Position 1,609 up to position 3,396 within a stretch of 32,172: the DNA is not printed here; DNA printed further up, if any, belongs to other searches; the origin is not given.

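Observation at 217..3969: Wzx flippase fused in frame to a nucleotidyltransferase-like domain and two P-loop kinase-like domains (1250 aa)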

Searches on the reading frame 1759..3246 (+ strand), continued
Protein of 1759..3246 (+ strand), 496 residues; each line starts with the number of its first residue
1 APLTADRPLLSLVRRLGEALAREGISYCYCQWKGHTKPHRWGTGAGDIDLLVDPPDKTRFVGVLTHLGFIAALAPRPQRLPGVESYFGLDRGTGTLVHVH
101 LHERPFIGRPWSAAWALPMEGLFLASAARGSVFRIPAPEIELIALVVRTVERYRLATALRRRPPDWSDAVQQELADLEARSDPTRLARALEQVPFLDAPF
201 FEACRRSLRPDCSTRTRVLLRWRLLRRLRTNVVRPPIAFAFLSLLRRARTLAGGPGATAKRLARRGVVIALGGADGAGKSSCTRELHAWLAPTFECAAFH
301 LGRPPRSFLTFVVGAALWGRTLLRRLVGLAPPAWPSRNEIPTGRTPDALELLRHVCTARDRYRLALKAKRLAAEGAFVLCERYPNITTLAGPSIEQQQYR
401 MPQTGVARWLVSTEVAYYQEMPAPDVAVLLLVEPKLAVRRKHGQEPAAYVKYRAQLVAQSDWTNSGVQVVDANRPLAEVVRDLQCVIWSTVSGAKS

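Call 49: search_protein_families(library=pfam, proteins=[L018:2071-5010:-, L018:4989-5930:-, L018:6334-7785:+, L018:7887-9467:+, L018:9365-10189:+, L018:10189-11580:+, L018:11955-12980:+, L018:13034-14023:+, L018:14207-15781:+, L018:15824-17110:+], max_evalue=0.001)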
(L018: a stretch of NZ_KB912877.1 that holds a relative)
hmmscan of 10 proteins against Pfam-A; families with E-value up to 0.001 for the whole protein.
L018:2071-5010:- (980 aa): 4 families
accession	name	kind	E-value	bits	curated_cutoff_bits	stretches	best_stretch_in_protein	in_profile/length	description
PF17957.7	Big_7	-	1.1e-21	77.7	24.1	1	703-771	1-70/70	Bacterial Ig domain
PF22352.2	K319L-like_PKD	-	2e-10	40.9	27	1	340-424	1-84/84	K319L-like, PKD domain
PF19077.6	Big_13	-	1.1e-06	29.5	27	1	725-792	36-102/102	Bacterial Ig-like domain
PF08450.18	SGL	-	0.00067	19.8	26.3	0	120-169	32-80/246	SMP-30/Gluconolactonase/LRE-like region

L018:4989-5930:- (314 aa): 1 family
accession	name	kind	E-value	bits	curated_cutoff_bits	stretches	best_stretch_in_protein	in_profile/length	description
PF06977.17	SdiA-regulated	-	1.9e-05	24.4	21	1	180-270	123-216/249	SdiA-regulated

L018:6334-7785:+ (484 aa): 2 families
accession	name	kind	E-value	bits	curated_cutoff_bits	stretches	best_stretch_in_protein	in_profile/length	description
PF02397.22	Bac_transf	-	1.1e-66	224.2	27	1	290-478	1-178/179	Bacterial sugar transferase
PF13727.12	CoA_binding_3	-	3e-34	119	25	1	77-254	3-175/175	CoA-binding domain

L018:7887-9467:+ (527 aa): 2 families
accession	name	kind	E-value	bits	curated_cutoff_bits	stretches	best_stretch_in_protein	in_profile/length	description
PF14907.12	NTP_transf_5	-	0.00017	21.7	31.2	1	78-226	95-241/249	Uncharacterised nucleotidyltransferase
PF02223.23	Thymidylate_kin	-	0.0002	21.5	27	0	395-483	64-140/185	Thymidylate kinase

L018:9365-10189:+ (275 aa): 3 families
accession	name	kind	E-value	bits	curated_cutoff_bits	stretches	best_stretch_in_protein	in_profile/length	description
PF13238.12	AAA_18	-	1.9e-06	28.8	29.4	0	54-74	2-22/128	AAA domain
PF13191.12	AAA_16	-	2.7e-06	28.4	32.6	0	46-122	21-101/167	AAA ATPase domain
PF13671.12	AAA_33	-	8.8e-06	26.5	27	0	171-224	87-140/143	AAA domain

L018:10189-11580:+ (464 aa): 1 family
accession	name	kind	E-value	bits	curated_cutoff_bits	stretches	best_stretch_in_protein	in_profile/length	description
PF00544.25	Pectate_lyase_4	-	5.2e-07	29.9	24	1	118-263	42-193/211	Pectate lyase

L018:11955-12980:+ (342 aa): 9 families
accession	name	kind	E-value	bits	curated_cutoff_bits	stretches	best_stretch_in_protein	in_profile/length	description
PF01370.27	Epimerase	-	7e-58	196.3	20.9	1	5-262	1-240/240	NAD dependent epimerase/dehydratase family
PF16363.11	GDP_Man_Dehyd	-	8.1e-54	183.7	27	1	6-317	1-324/332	GDP-mannose 4,6 dehydratase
PF01073.25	3Beta_HSD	-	1e-17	64.6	22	1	6-216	1-217/280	3-beta hydroxysteroid dehydrogenase/isomerase family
PF02719.21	Polysacc_synt_2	-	1.8e-15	57.4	20.2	1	5-172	1-171/293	Polysaccharide biosynthesis protein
PF04321.23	RmlD_sub_bind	-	5.6e-15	55.6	27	1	5-159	3-142/287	RmlD substrate binding domain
PF13460.12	NAD_binding_10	-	6.8e-09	36.3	27.2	1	9-155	1-133/184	NAD(P)H-binding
PF05368.20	NmrA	-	9.4e-07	29.1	27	1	3-120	3-109/298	NmrA-like family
PF07993.18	NAD_binding_4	-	6.3e-06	26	20.1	1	54-165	77-200/258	Male sterility protein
PF08659.16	KR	-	0.00011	22.6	22.6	0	3-121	1-139/180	KR domain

L018:13034-14023:+ (330 aa): 6 families
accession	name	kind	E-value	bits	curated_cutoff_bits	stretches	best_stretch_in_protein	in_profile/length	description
PF01370.27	Epimerase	-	1.5e-48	165.8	20.9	1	11-246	1-240/240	NAD dependent epimerase/dehydratase family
PF16363.11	GDP_Man_Dehyd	-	7.9e-46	157.5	27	1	12-309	1-331/332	GDP-mannose 4,6 dehydratase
PF07993.18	NAD_binding_4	-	4.9e-09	36.1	20.1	1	73-197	89-220/258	Male sterility protein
PF01073.25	3Beta_HSD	-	3.5e-06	26.7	22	1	12-226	1-222/280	3-beta hydroxysteroid dehydrogenase/isomerase family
PF04321.23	RmlD_sub_bind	-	4.5e-06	26.4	27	1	10-269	2-236/287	RmlD substrate binding domain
PF02719.21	Polysacc_synt_2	-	4.7e-06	26.4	20.2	0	153-269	140-252/293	Polysaccharide biosynthesis protein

L018:14207-15781:+ (525 aa): 0 families

L018:15824-17110:+ (429 aa): 1 family
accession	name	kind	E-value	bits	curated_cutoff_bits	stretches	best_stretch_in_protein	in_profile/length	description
PF04932.20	Wzy_C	-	1.2e-16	61.2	31.7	1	203-346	6-149/149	O-Antigen ligase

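Call 50: search_protein_families(library=pfam, proteins=[L033:968-3166:-, L033:3264-3911:-, L033:4230-5453:-, L033:5486-6811:-, L033:7998-9512:+, L033:9500-10291:+, L033:10856-12733:+, L033:13642-15471:+, L033:15889-16680:-], max_evalue=0.001)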
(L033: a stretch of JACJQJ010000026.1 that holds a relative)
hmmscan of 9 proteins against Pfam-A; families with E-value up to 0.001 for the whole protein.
L033:968-3166:- (733 aa): 5 families
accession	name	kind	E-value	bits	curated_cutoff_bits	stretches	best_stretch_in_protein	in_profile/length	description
PF13807.11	GNVR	-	9.2e-11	42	27.7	1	377-454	2-79/82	G-rich domain on putative tyrosine kinase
PF13614.12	AAA_31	-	2.1e-09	38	27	1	522-678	2-164/177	AAA domain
PF10609.15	ParA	-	1.3e-08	35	27.1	1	522-693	4-175/246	NUBPL iron-transfer P-loop NTPase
PF06564.18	CBP_BcsQ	-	3.4e-06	27.2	21.3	1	522-667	2-151/234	Cellulose biosynthesis protein BcsQ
PF01656.29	CbiA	-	0.00027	21.3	25.4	0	524-667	1-54/125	CobQ/CobB/MinD/ParA nucleotide binding domain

L033:3264-3911:- (216 aa): 1 family
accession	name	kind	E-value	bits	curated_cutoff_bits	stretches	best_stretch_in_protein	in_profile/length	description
PF02397.22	Bac_transf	-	1.9e-67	226.7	27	1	24-210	1-178/179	Bacterial sugar transferase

L033:4230-5453:- (408 aa): 6 families
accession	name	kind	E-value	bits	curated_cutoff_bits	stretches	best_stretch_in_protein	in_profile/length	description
PF00534.26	Glycos_transf_1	-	1.1e-29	103.7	26.4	1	216-366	7-161/172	Glycosyl transferases group 1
PF13692.12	Glyco_trans_1_4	-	3.9e-25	89.2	27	1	226-363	3-142/142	Glycosyl transferases group 1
PF13524.12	Glyco_trans_1_2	-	3.1e-05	24.4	25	1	252-366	13-117/144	Glycosyl transferase-like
PF13439.12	Glyco_transf_4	-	6.9e-05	23.4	28.5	1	19-195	1-167/170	Glycosyltransferase Family 4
PF02350.25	Epimerase_2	-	0.00014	21.3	30.6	1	242-379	203-333/347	UDP-N-acetylglucosamine 2-epimerase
PF20706.3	GT4-conflict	-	0.00016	21.2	26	1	224-329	197-312/385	Family 4 Glycosyltransferase in conflict systems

L033:5486-6811:- (442 aa): 8 families
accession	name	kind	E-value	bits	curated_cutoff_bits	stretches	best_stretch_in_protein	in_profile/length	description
PF00534.26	Glycos_transf_1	-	3.8e-28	98.6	26.4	1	249-402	15-171/172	Glycosyl transferases group 1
PF13692.12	Glyco_trans_1_4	-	3.2e-21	76.5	27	1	250-387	2-140/142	Glycosyl transferases group 1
PF13439.12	Glyco_transf_4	-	1.5e-20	74.4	28.5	1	68-227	2-165/170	Glycosyltransferase Family 4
PF13579.12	Glyco_trans_4_4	-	3e-19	70.4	29.7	1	68-226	1-157/158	Glycosyl transferase 4-like domain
PF09314.17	DUF1972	-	5.8e-08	33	25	1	55-220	4-176/186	Domain of unknown function (DUF1972)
PF13477.12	Glyco_trans_4_2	-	4.4e-05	24.1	23.4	1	71-183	10-119/139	Glycosyl transferase 4-like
PF20706.3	GT4-conflict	-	5.9e-05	22.6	26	1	250-415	198-383/385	Family 4 Glycosyltransferase in conflict systems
PF13524.12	Glyco_trans_1_2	-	0.00017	22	25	1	268-416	6-141/144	Glycosyl transferase-like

L033:7998-9512:+ (505 aa): 0 families

L033:9500-10291:+ (264 aa): 12 families
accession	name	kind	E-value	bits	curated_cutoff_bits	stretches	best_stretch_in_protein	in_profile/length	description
PF13671.12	AAA_33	-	1.9e-09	38.4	27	1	23-208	4-139/143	AAA domain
PF13207.12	AAA_17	-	9.6e-08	32.8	27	1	24-80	1-58/136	AAA domain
PF02223.23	Thymidylate_kin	-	2.3e-07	31.1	27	0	103-213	56-163/185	Thymidylate kinase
PF13191.12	AAA_16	-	2.7e-07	31.7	32.6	1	13-117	19-124/167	AAA ATPase domain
PF01712.25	dNK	-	4.9e-07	30.1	27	0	164-234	120-182/203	Deoxynucleoside kinase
PF13238.12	AAA_18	-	1.5e-05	25.8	29.4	1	24-52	4-25/128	AAA domain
PF13401.12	AAA_22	-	3.1e-05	24.7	27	1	19-96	6-64/130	AAA domain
PF00004.35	AAA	-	5.5e-05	24.1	21.2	1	23-72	3-50/131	ATPase family associated with various cellular activities (AAA)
PF00005.33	ABC_tran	-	0.00026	22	25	1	20-114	13-96/137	ABC transporter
PF00931.28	NB-ARC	-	0.00037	20.3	23.5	0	8-50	10-50/248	NB-ARC domain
PF00406.28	ADK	-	0.00076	20.1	26.8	0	24-65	2-41/151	Adenylate kinase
PF01202.28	SKI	-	0.00082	20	22.1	0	27-62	1-33/159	Shikimate kinase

L033:10856-12733:+ (626 aa): 0 families

L033:13642-15471:+ (610 aa): 1 family
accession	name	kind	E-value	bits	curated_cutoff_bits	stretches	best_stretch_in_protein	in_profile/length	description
PF01436.27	NHL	-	4.8e-06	26.8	20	0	80-97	3-19/28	NHL repeat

L033:15889-16680:- (264 aa): 1 family
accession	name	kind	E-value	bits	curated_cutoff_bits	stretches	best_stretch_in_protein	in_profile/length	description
PF13578.12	Methyltransf_24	-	1.8e-07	32.4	26.3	1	56-176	1-105/105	Methyltransferase domain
